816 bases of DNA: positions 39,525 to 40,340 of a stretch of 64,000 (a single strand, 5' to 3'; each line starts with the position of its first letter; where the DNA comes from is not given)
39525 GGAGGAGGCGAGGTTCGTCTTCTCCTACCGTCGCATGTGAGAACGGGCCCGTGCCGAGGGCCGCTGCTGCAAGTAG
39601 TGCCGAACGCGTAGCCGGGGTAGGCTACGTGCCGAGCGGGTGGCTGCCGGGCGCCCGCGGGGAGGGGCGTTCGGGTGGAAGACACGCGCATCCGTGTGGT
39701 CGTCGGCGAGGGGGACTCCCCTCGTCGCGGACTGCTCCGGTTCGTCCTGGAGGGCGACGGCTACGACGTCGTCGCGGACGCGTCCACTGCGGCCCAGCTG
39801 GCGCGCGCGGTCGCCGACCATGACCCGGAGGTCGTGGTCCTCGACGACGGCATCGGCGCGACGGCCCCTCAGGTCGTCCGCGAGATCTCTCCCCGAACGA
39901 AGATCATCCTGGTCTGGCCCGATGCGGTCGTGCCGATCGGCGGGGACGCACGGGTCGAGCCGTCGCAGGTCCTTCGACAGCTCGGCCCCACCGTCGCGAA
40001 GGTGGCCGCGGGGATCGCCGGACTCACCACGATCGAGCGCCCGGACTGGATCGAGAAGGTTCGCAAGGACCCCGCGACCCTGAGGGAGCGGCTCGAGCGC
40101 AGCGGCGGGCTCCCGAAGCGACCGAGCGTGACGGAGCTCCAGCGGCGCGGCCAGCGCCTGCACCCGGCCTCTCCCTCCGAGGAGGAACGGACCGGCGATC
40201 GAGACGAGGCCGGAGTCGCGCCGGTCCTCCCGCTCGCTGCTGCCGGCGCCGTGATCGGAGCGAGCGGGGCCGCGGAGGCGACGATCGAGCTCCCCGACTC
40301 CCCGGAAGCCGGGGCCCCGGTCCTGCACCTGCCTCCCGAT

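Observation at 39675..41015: Membrane protein combining a degenerate cytoplasmic receiver domain with a Pro/Gly/Asp-rich extracytoplasmic tail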

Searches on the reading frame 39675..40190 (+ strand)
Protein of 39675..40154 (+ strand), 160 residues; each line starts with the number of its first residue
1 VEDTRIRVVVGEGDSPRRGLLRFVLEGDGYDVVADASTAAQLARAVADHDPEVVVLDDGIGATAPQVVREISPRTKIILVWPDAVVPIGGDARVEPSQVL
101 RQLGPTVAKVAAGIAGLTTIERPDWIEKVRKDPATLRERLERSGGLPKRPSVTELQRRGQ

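Call 7: search_solved_structures(query=window:39675-40154:+, max_evalue=10, show_alignments=3)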
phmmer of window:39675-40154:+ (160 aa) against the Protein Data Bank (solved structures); distinct sequences matched with E-value up to 10: 31.
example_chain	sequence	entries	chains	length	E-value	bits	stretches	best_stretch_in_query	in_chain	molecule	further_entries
6er7_A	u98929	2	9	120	0.0087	19.2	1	7-81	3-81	120aa long hypothetical chemotaxis protein (CheY)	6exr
1xhe_A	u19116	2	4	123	0.01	19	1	8-80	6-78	Aerobic respiration control protein arcA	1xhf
3cz5_A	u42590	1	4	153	0.042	17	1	10-60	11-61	Two-component response regulator, LuxR family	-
3b2n_A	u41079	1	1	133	0.051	16.7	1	14-74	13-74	Uncharacterized protein Q99UF4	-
9xzo_A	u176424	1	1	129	0.059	16.5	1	8-71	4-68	De novo protein M1X0B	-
3eul_A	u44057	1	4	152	0.072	16.3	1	4-80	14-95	POSSIBLE NITRATE/NITRITE RESPONSE TRANSCRIPTIONAL REGULATORY PROTEIN NARL (DNA-binding res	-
3nhz_A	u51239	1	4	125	0.079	16.1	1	2-60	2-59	Two component system transcriptional regulator mtrA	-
7esg_A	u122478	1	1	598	0.09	15.9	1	6-58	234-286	Glutathione S-transferase,Protein-glutamate methylesterase/protein-glutamine glutaminase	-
1zh2_A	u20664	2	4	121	0.11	15.7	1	8-61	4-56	KDP operon transcriptional regulatory protein kdpE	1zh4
2gwr_A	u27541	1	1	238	0.12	15.5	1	2-59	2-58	DNA-binding response regulator mtrA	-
4ja2_A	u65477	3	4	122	0.15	15.3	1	8-58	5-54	Response regulator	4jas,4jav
2cf4_A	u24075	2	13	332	0.19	14.9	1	53-108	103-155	PROTEIN PH0519 | COBALT-ACTIVATED PEPTIDASE TET1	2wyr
4kny_A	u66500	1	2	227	0.28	14.4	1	8-61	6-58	KDP operon transcriptional regulatory protein KdpE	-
2msw_A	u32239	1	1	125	0.28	14.3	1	19-62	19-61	Response regulator/sensor histidine kinase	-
6lgq_D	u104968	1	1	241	0.28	14.3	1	8-61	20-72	DNA-binding response regulator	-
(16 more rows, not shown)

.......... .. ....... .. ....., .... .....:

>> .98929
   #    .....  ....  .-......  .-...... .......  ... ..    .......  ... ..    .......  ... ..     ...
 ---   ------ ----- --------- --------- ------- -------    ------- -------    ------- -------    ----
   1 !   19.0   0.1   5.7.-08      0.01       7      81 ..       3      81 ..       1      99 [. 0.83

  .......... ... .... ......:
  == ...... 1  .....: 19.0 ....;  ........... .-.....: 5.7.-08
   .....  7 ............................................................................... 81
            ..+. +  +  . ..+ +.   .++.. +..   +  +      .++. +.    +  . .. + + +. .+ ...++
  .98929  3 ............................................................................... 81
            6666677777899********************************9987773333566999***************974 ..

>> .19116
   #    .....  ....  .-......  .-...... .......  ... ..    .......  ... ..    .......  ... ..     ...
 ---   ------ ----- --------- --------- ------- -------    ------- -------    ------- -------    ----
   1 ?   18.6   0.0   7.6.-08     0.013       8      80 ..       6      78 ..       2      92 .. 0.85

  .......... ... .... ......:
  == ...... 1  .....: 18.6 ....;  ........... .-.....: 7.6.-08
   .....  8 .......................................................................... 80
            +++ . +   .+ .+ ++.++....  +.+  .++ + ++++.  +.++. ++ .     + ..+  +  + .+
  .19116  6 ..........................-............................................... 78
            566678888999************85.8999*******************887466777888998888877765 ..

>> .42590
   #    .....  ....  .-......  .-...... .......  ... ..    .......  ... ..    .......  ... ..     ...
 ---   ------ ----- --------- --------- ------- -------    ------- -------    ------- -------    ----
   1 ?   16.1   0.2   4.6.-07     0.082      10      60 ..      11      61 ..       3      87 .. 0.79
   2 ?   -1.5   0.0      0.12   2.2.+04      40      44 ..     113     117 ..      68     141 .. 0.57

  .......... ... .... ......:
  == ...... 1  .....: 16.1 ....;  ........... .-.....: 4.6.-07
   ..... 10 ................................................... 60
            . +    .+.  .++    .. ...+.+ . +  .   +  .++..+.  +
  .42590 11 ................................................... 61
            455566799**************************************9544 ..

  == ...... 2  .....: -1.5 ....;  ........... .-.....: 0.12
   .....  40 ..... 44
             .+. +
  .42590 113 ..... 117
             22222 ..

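Call 31: search_solved_structures(query=A2, max_evalue=1, show_alignments=3)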
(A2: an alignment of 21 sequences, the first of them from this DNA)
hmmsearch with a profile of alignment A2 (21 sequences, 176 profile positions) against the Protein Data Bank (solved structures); distinct sequences matched with E-value up to 1: 80 (the best 60 are shown).
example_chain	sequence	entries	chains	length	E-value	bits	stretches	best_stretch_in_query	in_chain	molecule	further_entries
6er7_A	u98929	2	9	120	2.9e-08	36.6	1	6-80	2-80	120aa long hypothetical chemotaxis protein (CheY)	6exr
9xzo_A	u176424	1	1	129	6.4e-06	29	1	7-69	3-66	De novo protein M1X0B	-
4iga_A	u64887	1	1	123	9.2e-06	28.5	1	7-79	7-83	Chemotaxis protein CheY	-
1tmy_A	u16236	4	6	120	1.1e-05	28.2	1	7-79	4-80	CHEY PROTEIN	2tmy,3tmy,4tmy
1u0s_Y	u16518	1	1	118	1.2e-05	28.1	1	7-79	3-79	Chemotaxis protein cheY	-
3eul_A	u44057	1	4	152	2.5e-05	27.1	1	4-68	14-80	POSSIBLE NITRATE/NITRITE RESPONSE TRANSCRIPTIONAL REGULATORY PROTEIN NARL (DNA-binding res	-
3cz5_A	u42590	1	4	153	2.7e-05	27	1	4-78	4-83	Two-component response regulator, LuxR family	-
9rhz_C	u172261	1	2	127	3.7e-05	26.5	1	7-80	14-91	Chemotaxis protein CheY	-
8q52_A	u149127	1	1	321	4.5e-05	26.3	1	6-79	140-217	Leucine-specific-binding protein,Chemotaxis protein CheY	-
1s8n_A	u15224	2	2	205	5.5e-05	25.9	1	7-60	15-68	putative antiterminator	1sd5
6ekg_Y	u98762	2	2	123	5.6e-05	25.9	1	8-79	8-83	Chemotaxis protein CheY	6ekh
7od9_B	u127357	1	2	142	7.7e-05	25.5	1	8-79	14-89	Response regulator receiver protein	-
4qyw_A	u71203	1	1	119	0.00017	24.4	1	7-79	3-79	Chemotaxis protein CheY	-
6c40_B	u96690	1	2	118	0.00021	24.1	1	7-79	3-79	Chemotaxis protein CheY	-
7esg_A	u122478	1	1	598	0.0003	23.6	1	4-63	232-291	Glutathione S-transferase,Protein-glutamate methylesterase/protein-glutamine glutaminase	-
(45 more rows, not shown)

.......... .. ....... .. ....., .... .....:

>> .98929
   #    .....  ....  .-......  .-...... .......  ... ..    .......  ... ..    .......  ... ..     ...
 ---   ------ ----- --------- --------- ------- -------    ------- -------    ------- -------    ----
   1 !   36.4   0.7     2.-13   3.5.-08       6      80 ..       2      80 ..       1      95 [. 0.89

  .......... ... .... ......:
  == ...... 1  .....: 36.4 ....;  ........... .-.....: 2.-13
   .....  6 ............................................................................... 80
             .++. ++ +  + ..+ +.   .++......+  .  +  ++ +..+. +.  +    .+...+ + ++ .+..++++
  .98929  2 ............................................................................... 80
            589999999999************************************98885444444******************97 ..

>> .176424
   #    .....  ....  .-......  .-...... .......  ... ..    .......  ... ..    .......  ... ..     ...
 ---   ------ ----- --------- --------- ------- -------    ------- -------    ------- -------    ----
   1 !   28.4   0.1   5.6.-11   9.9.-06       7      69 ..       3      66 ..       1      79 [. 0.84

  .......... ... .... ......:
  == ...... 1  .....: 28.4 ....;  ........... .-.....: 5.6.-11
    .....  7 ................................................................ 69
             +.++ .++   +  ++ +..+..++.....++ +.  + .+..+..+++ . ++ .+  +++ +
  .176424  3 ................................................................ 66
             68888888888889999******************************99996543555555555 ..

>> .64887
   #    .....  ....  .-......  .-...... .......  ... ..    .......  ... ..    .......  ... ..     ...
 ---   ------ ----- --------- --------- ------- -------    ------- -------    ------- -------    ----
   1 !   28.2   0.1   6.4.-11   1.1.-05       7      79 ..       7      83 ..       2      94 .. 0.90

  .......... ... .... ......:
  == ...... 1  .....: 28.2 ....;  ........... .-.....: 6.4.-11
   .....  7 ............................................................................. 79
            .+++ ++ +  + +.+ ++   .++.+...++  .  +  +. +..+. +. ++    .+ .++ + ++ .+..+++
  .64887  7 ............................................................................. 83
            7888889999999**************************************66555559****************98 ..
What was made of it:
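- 39675..40031 (+): Residues 1-119: truncated pseudo-receiver domain (b1 7-11, a1 20-27, b2 31-36, a2 39-49, b3 53-57, a3 64-71, b4 76-81, b5 84-88, a5 97-119). There is no alpha4. Profile against PDB CheY 6er7 E=2.9e-8 over positions 6-80 (call 31).
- The b3-a3 loop is 4 residues shorter than in CheY (call 31).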

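Call 35: predict_structure(alignment_id=A2)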
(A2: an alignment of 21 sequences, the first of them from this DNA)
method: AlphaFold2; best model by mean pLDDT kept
length: 172 residues; sequences in the alignment: 21
mean_pLDDT: 77.2   pTM: 0.57
mean pLDDT of the five models: 77.2, 74.5, 73.5, 68.8, 67.8
residues with pLDDT >= 90: 58; 70-90: 52; 50-70: 48; < 50: 14
segments of 3 or more residues with pLDDT < 50: 90-96, 117-120
pLDDT, mean of each block of 10 residues (from residue 1): 81 89 90 96 97 93 92 92 61 48 73 57 73 82 66 68 61 45
secondary structure, 60 per line:
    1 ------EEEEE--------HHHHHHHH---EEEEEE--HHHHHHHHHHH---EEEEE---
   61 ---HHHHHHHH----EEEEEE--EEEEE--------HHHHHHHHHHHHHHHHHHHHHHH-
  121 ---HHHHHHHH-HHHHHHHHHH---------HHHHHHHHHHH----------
elements in order: E7-11 H20-27 E31-36 H39-49 E53-57 H64-71 E76-81 E84-88 H97-119 H124-131 H133-142 H152-162

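Call 37: search_protein_representatives(alignment_id=A2)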
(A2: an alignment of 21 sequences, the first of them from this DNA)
Query: 21 sequences, 176 profile positions. Proteins with E-value up to 0.001 (for the whole library): 1779; up to 1e-10: 241; up to 1e-30: 96. The best 150 are listed.
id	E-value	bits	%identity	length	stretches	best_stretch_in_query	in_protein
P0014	7.2e-81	286.2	-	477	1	1-171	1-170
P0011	2.0e-80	284.7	-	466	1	1-173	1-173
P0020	2.6e-80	284.4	-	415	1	1-173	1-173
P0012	1.1e-79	282.3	-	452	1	1-173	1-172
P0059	2.3e-78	278.0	-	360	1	1-172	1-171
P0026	6.6e-78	276.5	-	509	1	1-172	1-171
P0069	8.2e-78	276.2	-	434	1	3-173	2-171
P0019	1.0e-77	275.9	-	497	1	1-172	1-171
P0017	6.4e-77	273.3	-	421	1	1-172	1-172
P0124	2.5e-76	271.4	-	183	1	1-168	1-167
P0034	5.6e-76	270.2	-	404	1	1-172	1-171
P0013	5.5e-75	267.0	-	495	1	16-169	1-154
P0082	1.8e-74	265.3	-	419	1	1-172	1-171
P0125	1.9e-73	262.0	-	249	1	4-172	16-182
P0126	2.1e-73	261.9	-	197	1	1-156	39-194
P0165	6.3e-46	172.4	-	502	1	2-117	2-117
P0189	2.4e-37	144.4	-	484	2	4-127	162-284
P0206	5.0e-30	120.6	-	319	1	3-133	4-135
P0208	8.1e-29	116.6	-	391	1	4-169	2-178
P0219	1.7e-24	102.6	-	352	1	3-117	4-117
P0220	1.9e-24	102.4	-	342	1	4-162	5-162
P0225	5.9e-23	97.6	-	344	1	3-126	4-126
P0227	9.4e-23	96.9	-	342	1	3-112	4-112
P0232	1.9e-22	95.9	-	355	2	5-113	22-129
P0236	2.6e-22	95.5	-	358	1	4-114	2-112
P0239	5.0e-22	94.5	-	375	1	3-125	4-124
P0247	3.2e-21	91.9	-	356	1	3-121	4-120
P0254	2.7e-20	88.9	-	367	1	5-117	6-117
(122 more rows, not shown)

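Call 40: list_cluster_members(proteins=[P0219, P0225, P0236, P0206, P0232, P0189, P0208, P0254, P0165, P0220])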
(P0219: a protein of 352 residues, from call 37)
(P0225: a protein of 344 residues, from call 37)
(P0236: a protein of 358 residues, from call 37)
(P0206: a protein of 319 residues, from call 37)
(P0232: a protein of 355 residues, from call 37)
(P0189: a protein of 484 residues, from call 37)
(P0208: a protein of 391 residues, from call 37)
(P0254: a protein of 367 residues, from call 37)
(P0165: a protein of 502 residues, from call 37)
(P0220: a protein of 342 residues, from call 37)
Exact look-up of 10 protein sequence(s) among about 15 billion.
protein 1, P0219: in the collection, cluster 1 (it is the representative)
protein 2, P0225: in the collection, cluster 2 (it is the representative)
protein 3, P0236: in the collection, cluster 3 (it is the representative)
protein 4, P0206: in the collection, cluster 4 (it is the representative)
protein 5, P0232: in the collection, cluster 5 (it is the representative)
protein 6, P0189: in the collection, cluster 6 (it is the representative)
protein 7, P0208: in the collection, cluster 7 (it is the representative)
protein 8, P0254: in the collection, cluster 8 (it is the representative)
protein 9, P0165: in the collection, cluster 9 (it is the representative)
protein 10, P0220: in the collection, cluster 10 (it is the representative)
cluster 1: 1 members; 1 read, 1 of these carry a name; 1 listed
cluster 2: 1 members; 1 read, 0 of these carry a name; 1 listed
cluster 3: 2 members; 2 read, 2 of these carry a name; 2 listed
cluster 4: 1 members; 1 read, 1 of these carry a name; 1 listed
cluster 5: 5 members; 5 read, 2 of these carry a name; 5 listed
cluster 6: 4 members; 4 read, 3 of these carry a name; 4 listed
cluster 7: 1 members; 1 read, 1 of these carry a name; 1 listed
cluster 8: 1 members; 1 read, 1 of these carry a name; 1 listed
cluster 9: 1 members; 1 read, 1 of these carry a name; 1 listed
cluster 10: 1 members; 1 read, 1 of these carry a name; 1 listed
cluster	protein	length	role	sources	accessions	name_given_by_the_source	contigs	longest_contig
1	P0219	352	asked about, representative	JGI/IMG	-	hypothetical protein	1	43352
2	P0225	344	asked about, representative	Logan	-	-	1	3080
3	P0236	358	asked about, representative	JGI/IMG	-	hypothetical protein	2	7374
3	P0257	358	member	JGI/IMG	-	hypothetical protein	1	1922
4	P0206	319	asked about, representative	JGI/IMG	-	hypothetical protein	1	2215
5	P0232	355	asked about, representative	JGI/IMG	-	-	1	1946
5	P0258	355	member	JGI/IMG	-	hypothetical protein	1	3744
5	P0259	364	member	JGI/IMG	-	hypothetical protein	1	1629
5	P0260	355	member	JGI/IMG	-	-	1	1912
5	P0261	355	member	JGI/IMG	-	-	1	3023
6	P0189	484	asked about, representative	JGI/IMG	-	DNA-binding NarL/FixJ family response regulator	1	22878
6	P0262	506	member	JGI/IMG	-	DNA-binding NarL/FixJ family response regulator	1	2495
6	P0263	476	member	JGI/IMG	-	DNA-binding NarL/FixJ family response regulator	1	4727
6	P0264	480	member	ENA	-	-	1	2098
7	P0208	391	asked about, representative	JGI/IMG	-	hypothetical protein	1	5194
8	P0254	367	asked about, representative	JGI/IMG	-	hypothetical protein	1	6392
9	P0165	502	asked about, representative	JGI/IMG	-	hypothetical protein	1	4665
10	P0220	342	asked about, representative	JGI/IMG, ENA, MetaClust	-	\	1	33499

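Call 41: find_encoding_contigs(protein=P0219, flank=8000, max_places=2)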
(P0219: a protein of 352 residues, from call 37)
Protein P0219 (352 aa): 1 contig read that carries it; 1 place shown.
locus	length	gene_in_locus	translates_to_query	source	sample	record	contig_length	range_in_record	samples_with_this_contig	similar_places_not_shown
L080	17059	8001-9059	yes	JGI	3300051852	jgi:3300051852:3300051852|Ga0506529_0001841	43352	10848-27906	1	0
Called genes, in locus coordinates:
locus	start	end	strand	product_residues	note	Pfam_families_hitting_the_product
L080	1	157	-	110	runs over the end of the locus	-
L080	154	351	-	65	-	-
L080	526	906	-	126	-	PF12680:SnoaL_2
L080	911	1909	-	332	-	PF20789:4HBT_3C (faint), PF13622:4HBT_3, PF03061:4HBT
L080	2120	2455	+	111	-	PF12840:HTH_20, PF25212:HVO_A0114 (weak), PF01022:HTH_5 (weak)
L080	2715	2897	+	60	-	PF08327:AHSA1 (weak)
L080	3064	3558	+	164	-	PF08327:AHSA1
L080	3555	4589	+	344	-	PF04542:Sigma70_r2, PF22029:PhyR_sigma2 (faint), PF04545:Sigma70_r4 (weak), PF08281:Sigma70_r4_2, PF12680:SnoaL_2 (weak)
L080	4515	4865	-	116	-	PF13466:STAS_2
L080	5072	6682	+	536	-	PF00083:Sugar_tr (weak), PF07690:MFS_1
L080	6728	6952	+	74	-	PF01872:RibD_C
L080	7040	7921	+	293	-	PF00561:Abhydrolase_1, PF12146:Hydrolase_4 (weak), PF12697:Abhydrolase_6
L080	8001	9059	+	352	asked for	-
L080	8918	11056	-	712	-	PF07730:HisKA_3, PF02518:HATPase_c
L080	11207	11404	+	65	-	-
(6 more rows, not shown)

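Call 42: find_encoding_contigs(protein=P0220, flank=8000, max_places=2)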
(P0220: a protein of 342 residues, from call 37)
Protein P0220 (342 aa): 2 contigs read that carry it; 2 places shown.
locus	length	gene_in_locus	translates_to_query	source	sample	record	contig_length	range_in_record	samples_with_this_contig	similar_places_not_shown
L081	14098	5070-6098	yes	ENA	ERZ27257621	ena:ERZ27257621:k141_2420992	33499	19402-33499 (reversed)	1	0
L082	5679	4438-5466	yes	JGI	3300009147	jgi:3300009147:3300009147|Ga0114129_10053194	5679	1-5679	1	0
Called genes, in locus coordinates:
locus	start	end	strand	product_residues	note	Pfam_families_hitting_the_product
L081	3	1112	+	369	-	?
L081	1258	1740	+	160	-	PF04972:BON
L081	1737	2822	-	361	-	PF20789:4HBT_3C (weak), PF14539:DUF4442 (weak), PF13622:4HBT_3 (weak), PF03061:4HBT, PF20789:4HBT_3C (weak)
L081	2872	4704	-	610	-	PF13088:BNR_2 (faint)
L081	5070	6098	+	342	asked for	-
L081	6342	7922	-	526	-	PF00211:Guanylate_cyc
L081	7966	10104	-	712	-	PF01590:GAF (faint), PF07730:HisKA_3, PF02518:HATPase_c (weak)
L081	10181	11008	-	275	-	PF00149:Metallophos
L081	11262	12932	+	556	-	PF00128:Alpha-amylase, PF22157:SupH-like_C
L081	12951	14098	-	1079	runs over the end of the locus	PF00211:Guanylate_cyc, PF12773:DZR (weak), PF13240:Zn_Ribbon_1, PF13248:Zn_ribbon_3 (weak), PF24463:DUF7577 (weak), PF13191:AAA_16, PF13401:AAA_22 (faint), PF13424:TPR_12 (faint)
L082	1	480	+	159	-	?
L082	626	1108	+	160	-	PF04972:BON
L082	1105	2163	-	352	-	PF20789:4HBT_3C (weak), PF14539:DUF4442 (weak), PF03061:4HBT, PF13622:4HBT_3 (weak), PF20789:4HBT_3C (weak)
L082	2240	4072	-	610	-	PF13088:BNR_2 (faint)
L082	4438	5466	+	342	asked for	-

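Call 43: find_encoding_contigs(protein=P0189, flank=8000, max_places=2)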
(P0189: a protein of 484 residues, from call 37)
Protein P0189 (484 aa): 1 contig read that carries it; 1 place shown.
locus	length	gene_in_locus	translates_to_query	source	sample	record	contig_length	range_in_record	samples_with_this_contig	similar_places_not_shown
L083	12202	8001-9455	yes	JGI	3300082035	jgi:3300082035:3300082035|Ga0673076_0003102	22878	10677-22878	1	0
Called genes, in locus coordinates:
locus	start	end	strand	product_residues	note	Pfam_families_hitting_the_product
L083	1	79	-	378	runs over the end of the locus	PF01244:Peptidase_M19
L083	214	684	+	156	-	PF08281:Sigma70_r4_2, PF04545:Sigma70_r4 (weak)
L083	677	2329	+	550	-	PF26549:Tricorn_N, PF26550:Tricorn_2nd, PF00930:DPPIV_N (faint), PF07676:PD40, PF07676:PD40 (weak), PF26549:Tricorn_N, PF07676:PD40 (weak), PF26550:Tricorn_2nd (weak), +1 more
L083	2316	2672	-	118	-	PF13473:Cupredoxin_1, PF00127:Copper-bind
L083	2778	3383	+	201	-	PF01243:PNPOx_N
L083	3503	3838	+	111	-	-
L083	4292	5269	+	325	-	PF00248:Aldo_ket_red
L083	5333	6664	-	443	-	PF00561:Abhydrolase_1, PF12146:Hydrolase_4 (weak), PF00211:Guanylate_cyc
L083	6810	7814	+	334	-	PF00144:Beta-lactamase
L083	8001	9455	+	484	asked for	PF00072:Response_reg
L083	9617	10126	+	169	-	-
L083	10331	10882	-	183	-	PF00583:Acetyltransf_1, PF13508:Acetyltransf_7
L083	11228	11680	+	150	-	PF07366:SnoaL, PF12680:SnoaL_2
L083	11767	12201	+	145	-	?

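Call 50: find_encoding_contigs(protein=P0239, flank=8000, max_places=2)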
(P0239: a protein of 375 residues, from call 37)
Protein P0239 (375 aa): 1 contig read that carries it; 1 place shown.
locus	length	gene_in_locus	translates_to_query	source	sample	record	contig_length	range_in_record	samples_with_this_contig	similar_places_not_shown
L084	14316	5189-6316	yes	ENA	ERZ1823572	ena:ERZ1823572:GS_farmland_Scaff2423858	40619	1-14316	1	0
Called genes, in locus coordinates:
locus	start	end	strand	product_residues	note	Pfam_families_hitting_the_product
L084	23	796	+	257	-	-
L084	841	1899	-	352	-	PF20789:4HBT_3C (weak), PF03061:4HBT (weak), PF14539:DUF4442 (weak), PF03061:4HBT, PF13622:4HBT_3 (weak)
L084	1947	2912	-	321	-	PF02481:DNA_processg_A, PF18306:LDcluster4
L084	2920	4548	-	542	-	PF00271:Helicase_C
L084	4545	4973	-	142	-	PF00270:DEAD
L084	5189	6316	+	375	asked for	-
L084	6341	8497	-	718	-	PF07730:HisKA_3, PF02518:HATPase_c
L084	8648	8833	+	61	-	-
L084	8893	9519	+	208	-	-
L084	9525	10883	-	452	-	PF00270:DEAD, PF04851:ResIII, PF00271:Helicase_C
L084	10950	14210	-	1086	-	PF13492:GAF_3 (weak), PF08448:PAS_4 (faint), PF00989:PAS, PF08447:PAS_3, PF00990:GGDEF, PF00563:EAL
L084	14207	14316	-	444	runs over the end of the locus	PF05977:MFS_3, PF07690:MFS_1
